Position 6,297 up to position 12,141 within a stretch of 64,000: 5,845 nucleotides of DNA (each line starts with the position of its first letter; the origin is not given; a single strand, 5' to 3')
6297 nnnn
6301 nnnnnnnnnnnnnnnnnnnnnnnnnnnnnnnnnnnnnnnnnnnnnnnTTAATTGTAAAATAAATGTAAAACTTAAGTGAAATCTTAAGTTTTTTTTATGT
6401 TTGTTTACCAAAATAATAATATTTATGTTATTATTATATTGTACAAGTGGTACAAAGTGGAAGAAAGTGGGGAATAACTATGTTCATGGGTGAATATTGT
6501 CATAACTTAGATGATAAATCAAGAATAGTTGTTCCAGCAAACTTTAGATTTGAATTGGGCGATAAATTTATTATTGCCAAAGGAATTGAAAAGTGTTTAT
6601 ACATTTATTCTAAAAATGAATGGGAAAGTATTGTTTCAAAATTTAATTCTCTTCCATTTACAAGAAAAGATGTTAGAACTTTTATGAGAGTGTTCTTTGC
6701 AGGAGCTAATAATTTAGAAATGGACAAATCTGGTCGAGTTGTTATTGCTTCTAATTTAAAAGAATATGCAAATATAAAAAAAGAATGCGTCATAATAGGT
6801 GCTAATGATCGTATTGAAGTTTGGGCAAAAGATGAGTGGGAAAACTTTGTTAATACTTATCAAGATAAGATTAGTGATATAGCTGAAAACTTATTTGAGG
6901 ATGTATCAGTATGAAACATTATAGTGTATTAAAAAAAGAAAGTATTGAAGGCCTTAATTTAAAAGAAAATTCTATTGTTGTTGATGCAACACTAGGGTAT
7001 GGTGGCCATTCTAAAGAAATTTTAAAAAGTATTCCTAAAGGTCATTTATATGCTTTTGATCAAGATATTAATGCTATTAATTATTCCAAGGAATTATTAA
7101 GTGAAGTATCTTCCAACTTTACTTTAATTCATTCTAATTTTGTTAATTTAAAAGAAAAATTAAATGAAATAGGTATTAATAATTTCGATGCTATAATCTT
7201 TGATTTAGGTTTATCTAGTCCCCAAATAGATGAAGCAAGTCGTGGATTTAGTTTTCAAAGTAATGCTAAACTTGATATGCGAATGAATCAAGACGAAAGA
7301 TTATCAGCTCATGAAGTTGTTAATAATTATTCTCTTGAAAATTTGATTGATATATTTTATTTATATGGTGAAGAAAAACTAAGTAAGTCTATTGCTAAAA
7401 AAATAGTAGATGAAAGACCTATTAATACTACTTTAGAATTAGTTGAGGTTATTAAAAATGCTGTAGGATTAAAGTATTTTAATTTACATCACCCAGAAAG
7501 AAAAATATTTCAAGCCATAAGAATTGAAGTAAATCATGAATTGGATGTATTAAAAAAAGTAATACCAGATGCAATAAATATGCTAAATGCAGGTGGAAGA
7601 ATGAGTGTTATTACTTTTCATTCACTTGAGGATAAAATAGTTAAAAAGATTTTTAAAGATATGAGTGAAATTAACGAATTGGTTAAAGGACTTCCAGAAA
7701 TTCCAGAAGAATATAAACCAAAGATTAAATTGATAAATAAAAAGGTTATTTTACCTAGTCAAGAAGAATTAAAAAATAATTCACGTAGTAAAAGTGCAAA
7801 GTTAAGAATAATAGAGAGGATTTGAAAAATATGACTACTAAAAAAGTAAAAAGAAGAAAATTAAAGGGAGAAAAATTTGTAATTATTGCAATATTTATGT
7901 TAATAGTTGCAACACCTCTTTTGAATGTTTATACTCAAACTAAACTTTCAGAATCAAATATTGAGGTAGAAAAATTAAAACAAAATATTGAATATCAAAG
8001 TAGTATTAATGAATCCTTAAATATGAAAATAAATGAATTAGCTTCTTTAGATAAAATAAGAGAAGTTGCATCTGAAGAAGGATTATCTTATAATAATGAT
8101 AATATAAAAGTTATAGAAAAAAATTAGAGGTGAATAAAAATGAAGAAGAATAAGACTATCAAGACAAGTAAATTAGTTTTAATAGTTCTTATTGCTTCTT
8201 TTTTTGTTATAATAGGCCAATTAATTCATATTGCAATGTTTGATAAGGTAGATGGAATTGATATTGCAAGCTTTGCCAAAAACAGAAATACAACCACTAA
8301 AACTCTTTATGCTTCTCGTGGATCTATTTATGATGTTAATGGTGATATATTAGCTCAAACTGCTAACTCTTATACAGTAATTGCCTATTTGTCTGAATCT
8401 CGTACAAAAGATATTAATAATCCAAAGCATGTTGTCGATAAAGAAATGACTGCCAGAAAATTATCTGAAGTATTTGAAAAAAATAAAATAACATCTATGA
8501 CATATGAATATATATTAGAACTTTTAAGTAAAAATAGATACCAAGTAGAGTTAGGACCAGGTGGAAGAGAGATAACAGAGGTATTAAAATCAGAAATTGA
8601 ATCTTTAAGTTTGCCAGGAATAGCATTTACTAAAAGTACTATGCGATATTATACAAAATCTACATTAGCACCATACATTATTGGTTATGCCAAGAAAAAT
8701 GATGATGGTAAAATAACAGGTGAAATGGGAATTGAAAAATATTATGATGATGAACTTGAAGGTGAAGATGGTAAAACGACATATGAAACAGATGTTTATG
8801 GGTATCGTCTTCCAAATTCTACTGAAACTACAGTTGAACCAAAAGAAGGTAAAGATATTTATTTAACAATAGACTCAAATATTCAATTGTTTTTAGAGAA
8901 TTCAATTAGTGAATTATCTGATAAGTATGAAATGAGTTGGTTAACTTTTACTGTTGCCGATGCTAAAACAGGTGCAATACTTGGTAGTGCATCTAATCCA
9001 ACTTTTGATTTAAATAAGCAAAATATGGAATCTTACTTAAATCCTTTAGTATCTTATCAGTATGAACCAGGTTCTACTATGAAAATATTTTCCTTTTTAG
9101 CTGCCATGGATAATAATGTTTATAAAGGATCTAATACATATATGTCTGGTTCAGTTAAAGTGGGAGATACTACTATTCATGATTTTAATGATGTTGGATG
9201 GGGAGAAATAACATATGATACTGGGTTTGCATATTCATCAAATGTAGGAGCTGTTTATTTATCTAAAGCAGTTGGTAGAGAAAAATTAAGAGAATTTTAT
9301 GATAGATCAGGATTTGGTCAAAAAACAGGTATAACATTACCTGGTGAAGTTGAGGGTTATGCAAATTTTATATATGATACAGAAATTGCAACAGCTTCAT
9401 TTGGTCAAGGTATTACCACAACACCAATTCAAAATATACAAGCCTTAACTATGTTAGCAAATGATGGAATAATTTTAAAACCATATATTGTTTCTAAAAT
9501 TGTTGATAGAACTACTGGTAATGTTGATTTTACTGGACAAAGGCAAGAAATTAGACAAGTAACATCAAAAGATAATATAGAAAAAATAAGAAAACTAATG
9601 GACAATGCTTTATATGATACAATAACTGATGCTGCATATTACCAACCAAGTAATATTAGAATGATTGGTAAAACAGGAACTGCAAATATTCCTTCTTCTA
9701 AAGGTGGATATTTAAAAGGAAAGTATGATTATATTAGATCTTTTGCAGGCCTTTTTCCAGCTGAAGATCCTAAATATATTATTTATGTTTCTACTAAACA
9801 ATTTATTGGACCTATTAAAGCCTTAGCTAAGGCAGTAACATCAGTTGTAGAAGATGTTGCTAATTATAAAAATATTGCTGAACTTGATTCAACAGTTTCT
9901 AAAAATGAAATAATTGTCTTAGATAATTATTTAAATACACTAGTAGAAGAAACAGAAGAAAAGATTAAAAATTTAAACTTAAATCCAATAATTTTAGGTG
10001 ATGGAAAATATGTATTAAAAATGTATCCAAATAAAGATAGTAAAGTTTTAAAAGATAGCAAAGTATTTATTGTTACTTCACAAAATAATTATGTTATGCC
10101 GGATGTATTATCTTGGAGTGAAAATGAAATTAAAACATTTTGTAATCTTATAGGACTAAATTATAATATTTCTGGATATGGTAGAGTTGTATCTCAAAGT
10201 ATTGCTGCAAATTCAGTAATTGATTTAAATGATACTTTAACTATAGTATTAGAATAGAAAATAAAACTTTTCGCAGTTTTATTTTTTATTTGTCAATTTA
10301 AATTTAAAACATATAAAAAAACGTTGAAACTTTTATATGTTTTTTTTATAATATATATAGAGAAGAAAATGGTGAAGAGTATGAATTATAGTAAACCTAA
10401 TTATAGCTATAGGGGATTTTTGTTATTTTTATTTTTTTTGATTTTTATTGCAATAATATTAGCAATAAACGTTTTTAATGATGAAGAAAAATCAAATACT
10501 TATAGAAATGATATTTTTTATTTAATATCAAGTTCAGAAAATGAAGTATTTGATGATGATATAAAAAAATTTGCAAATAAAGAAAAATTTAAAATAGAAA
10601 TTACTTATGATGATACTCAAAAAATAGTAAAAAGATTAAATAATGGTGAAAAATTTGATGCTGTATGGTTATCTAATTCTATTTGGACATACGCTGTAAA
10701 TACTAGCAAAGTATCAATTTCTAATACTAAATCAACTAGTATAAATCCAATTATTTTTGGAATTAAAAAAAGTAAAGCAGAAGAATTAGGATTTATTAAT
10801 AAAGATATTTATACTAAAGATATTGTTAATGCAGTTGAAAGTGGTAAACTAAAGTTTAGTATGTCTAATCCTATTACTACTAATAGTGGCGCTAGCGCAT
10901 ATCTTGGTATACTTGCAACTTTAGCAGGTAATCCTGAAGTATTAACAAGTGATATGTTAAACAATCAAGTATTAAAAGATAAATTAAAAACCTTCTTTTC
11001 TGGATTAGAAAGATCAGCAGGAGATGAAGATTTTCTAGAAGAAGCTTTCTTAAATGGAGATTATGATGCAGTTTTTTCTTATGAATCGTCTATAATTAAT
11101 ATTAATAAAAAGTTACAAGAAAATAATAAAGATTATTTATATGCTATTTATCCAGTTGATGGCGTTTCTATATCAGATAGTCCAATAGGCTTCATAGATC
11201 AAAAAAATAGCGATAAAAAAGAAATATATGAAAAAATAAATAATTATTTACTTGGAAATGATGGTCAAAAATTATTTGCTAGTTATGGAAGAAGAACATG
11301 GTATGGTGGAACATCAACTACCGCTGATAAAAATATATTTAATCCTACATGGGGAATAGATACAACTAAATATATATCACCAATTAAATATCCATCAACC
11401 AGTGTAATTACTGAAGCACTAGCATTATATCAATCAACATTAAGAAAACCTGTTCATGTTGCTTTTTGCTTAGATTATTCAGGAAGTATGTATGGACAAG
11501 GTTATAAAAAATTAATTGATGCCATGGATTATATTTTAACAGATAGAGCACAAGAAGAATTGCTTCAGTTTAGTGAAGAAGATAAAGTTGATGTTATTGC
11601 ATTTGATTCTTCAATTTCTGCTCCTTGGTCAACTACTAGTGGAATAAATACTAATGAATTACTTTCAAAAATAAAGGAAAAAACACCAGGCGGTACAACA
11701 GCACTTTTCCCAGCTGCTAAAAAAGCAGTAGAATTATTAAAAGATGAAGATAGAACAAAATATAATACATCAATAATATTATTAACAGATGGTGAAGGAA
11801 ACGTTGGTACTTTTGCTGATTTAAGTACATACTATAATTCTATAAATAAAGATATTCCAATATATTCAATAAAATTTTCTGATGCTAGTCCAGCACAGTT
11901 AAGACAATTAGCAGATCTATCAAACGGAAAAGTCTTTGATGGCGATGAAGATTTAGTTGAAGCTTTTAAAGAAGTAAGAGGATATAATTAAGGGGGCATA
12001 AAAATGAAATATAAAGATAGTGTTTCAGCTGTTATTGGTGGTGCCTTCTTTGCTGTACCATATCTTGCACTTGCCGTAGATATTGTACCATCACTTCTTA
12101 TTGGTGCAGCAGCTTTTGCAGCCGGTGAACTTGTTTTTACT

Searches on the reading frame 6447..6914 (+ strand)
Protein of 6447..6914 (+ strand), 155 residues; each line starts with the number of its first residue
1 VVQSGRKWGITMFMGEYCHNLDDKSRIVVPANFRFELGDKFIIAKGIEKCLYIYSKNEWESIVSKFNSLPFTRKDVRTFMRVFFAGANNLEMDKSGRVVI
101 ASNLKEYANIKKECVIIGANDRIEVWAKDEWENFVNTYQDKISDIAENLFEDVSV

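Call 66: search_protein_families(library=pfam, proteins=[window:6447-6914:+], max_evalue=0.001)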
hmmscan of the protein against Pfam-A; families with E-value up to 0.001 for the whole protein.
window:6447-6914:+ (155 aa): 1 family
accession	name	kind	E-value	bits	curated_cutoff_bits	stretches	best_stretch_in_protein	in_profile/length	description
PF02381.23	MraZ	-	2.1e-40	137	23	2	12-81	1-71/72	MraZ protein, putative antitoxin-like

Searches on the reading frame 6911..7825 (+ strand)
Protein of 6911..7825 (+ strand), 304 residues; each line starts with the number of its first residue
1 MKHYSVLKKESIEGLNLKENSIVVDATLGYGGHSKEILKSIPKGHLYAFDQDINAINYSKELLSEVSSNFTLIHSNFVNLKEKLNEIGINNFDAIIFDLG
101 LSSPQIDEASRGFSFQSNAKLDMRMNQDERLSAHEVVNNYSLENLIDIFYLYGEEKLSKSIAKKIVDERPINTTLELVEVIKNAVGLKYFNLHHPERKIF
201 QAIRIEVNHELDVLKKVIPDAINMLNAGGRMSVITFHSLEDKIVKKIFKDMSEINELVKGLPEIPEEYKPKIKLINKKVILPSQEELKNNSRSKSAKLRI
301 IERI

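Call 66: search_protein_families(library=pfam, proteins=[window:6911-7825:+], max_evalue=0.001)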
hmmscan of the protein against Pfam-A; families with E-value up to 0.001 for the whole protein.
window:6911-7825:+ (304 aa): 4 families
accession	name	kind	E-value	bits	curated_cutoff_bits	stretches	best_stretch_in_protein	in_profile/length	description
PF01795.25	Methyltransf_5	-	1.3e-112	376.7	27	1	2-304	3-309/309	MraW methylase family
PF05175.20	MTS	-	4.6e-06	26.8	23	0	16-82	28-95/170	Methyltransferase small domain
PF13847.12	Methyltransf_31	-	2.8e-05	24.3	27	1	18-98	2-81/145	Methyltransferase domain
PF06962.18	rRNA_methylase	-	0.00049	20.5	22.7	0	46-100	1-53/137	Putative rRNA methylase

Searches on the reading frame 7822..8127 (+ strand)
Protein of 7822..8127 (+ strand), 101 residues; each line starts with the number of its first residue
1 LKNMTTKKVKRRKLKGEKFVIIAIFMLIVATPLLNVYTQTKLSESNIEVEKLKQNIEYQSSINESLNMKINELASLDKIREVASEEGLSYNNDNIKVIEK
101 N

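Call 66: search_protein_families(library=pfam, proteins=[window:7822-8127:+], max_evalue=0.001)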
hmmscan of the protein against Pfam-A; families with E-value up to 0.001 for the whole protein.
window:7822-8127:+ (101 aa): 1 family
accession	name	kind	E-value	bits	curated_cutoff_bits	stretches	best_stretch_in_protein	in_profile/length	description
PF04977.20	DivIC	-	8.5e-05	22.7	28.9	1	34-99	11-79/80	Septum formation initiator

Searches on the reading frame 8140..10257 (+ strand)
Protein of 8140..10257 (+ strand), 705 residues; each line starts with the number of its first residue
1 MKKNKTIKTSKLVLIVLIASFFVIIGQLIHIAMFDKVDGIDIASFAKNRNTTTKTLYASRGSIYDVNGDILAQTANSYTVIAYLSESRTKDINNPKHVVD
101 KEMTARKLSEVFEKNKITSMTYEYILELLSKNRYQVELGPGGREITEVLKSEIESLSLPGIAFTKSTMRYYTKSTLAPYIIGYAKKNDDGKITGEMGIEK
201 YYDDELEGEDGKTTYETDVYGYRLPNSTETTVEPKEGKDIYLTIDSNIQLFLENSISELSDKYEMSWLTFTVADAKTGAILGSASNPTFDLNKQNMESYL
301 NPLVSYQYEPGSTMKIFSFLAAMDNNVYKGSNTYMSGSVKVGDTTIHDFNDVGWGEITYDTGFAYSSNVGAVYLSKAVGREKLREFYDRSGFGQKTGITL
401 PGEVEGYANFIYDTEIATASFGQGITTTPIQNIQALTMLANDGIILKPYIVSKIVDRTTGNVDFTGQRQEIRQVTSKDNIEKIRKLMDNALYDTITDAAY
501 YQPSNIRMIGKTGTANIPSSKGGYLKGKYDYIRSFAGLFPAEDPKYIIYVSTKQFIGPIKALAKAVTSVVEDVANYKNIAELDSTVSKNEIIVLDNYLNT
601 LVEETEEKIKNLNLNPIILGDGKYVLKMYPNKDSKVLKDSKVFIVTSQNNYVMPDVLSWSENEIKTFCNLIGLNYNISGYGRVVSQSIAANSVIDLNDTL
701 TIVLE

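Call 66: search_protein_families(library=pfam, proteins=[window:8140-10257:+], max_evalue=0.001)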
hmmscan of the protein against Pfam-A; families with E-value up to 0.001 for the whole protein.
window:8140-10257:+ (705 aa): 3 families
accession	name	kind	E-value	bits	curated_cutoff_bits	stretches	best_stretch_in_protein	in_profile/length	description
PF00905.27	Transpeptidase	-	5.5e-66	223.2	22.1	1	269-554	2-280/299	Penicillin binding protein transpeptidase domain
PF03717.20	PBP_dimer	-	4.1e-24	86.4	24.4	1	56-226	2-178/180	Penicillin-binding Protein dimerisation domain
PF03793.24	PASTA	-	1.8e-14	53.9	23.2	2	652-704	2-62/64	PASTA domain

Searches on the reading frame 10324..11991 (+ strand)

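Call 66: search_protein_families(library=pfam, proteins=[window:10324-11991:+], max_evalue=0.001)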
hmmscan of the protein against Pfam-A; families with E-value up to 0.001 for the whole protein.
window:10324-11991:+ (555 aa): 6 families
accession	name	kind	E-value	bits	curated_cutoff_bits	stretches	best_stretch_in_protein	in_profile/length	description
PF13531.11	SBP_bac_11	-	7.2e-17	62.3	25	1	73-323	10-226/227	Bacterial extracellular solute-binding protein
PF00092.34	VWA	-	4e-14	53.7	23.8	1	379-538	2-160/174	von Willebrand factor type A domain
PF13519.12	VWA_2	-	7.3e-11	43.1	27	1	379-491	1-107/107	von Willebrand factor type A domain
PF13768.12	VWA_3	-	3.8e-10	40.5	27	1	379-536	3-152/155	von Willebrand factor type A domain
PF13416.11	SBP_bac_8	-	0.00012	22.5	27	0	218-320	166-254/279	Bacterial extracellular solute-binding protein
PF13343.11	SBP_bac_6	-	0.00013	22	24.6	0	78-182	120-221/245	Bacterial extracellular solute-binding protein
